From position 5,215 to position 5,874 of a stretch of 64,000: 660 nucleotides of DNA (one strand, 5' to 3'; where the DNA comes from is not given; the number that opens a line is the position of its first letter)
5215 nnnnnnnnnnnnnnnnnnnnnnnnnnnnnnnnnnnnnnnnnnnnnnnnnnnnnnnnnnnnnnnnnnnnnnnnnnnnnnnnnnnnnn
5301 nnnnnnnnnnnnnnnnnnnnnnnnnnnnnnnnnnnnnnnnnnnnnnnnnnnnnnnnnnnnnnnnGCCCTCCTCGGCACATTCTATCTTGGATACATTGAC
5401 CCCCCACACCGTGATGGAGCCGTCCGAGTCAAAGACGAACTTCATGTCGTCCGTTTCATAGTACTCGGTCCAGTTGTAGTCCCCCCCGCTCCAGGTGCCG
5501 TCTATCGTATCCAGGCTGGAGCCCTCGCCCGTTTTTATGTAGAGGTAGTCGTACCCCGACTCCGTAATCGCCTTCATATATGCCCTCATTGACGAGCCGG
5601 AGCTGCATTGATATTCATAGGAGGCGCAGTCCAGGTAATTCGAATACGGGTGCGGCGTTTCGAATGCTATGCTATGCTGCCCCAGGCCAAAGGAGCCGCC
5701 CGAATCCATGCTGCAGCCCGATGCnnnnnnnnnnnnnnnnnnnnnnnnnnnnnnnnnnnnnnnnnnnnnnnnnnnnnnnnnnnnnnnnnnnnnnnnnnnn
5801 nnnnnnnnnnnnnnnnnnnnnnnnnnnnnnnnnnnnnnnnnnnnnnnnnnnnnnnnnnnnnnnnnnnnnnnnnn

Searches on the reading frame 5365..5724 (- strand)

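Call 73: search_protein_families(library=pfam, proteins=[window:5365-5724:-], max_evalue=0.01)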
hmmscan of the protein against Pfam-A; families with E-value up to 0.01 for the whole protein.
seq(120 aa): 1 family
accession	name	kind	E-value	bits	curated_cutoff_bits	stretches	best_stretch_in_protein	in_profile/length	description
PF23062.1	CUB_M02D8_5_3rd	-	3.2e-05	24.3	32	1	21-116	17-114/114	M02D8_5-like, third CUB domain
